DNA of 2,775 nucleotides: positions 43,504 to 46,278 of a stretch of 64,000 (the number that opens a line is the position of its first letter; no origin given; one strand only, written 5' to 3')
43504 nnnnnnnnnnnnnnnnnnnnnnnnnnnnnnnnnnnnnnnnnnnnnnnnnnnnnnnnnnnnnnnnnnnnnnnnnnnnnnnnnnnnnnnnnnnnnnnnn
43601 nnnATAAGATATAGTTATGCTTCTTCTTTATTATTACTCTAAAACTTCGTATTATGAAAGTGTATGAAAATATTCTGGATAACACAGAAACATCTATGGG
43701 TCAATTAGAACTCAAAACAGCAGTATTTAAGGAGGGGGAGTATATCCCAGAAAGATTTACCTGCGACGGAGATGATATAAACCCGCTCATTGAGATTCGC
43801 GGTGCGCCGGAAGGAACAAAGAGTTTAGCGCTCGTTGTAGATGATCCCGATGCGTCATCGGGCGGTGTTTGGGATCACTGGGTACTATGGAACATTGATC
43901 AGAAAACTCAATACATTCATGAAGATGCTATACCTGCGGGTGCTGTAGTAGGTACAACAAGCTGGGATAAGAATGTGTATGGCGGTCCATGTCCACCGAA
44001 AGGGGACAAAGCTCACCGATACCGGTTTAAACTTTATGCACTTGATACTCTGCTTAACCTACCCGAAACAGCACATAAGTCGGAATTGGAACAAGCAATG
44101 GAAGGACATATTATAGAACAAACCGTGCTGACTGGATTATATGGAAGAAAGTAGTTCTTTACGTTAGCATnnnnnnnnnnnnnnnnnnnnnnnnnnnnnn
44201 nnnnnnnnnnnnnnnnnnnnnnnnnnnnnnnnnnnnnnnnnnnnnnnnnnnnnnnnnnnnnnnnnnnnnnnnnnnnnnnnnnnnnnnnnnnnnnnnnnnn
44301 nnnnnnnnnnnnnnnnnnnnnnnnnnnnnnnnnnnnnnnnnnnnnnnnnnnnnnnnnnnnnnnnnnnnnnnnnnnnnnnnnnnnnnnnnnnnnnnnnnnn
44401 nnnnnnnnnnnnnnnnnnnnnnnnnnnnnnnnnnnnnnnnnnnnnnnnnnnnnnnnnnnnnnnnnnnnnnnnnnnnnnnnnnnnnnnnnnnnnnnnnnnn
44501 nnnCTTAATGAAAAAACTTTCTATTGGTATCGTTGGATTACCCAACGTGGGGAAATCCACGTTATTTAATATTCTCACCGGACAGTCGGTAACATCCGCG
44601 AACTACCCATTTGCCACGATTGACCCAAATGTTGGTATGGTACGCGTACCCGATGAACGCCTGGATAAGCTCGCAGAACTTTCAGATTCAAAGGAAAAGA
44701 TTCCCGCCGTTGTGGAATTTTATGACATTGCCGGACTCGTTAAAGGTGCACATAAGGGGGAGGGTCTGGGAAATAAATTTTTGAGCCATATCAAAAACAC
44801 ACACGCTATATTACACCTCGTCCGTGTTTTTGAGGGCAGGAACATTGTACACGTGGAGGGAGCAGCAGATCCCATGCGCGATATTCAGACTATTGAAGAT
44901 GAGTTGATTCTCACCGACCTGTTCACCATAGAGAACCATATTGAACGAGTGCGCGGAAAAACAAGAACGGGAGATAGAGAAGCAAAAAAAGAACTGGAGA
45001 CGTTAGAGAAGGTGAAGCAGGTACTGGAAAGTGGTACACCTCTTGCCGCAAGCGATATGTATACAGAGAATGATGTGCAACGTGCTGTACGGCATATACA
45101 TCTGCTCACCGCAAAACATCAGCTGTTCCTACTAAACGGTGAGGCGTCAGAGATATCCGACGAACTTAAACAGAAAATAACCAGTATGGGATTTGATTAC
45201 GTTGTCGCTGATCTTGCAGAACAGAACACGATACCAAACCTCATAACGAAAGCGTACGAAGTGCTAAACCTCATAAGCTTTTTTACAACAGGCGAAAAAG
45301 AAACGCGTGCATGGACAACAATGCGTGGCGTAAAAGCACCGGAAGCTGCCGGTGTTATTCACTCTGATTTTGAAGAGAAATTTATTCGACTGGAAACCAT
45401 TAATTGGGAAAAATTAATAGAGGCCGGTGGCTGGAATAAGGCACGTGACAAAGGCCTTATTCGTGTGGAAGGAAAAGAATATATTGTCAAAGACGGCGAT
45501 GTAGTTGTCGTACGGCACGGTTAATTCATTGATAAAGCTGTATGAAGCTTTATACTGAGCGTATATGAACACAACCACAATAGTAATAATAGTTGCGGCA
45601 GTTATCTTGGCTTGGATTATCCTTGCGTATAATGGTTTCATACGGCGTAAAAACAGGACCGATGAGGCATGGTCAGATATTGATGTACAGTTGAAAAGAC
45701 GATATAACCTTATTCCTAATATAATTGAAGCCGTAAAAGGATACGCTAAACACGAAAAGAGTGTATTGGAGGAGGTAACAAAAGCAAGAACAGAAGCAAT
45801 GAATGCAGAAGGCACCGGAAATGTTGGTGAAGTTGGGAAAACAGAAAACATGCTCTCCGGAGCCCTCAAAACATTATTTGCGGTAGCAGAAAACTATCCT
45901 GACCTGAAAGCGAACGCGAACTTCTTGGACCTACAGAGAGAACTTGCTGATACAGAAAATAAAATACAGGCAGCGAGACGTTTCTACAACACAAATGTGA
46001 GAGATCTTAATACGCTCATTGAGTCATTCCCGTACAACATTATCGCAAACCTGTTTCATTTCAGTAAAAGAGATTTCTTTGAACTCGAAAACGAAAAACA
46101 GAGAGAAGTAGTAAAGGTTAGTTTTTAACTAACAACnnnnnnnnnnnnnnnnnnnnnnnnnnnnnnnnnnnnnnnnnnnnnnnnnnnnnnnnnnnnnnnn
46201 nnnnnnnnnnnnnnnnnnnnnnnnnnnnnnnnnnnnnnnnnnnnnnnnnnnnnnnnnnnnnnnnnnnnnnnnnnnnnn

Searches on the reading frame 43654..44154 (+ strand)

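Call 13: search_protein_families(library=pfam, proteins=[window:43654-44154:+], max_evalue=0.001)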
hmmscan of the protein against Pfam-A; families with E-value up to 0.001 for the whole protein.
window:43654-44154:+ (166 aa): 1 family
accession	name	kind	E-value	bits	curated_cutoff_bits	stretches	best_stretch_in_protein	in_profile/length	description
PF01161.25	PBP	-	3.6e-40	137.9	24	1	31-163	2-135/135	Phosphatidylethanolamine-binding protein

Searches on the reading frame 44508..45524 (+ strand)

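Call 13: search_protein_families(library=pfam, proteins=[window:44508-45524:+], max_evalue=0.001)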
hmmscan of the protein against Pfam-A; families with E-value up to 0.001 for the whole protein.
window:44508-45524:+ (338 aa): 3 families
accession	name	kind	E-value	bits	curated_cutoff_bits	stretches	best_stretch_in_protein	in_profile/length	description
PF06071.19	YchF-GTPase_C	-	1e-33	115.7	27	1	255-336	1-82/84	Protein of unknown function (DUF933)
PF01926.29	MMR_HSR1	-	5.4e-22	78.5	21.9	1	6-111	2-86/113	50S ribosome-binding GTPase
PF02421.24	FeoB_N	-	8.4e-09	35.6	27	1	6-50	3-47/156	Ferrous iron transport protein B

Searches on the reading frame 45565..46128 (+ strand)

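Call 13: search_protein_families(library=pfam, proteins=[window:45565-46128:+], max_evalue=0.001)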
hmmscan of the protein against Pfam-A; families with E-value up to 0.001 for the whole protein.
window:45565-46128:+ (187 aa): 1 family
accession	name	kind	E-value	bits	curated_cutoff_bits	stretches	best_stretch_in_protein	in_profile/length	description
PF04011.17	LemA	-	6.6e-61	204.9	26.2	1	35-187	1-149/149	LemA family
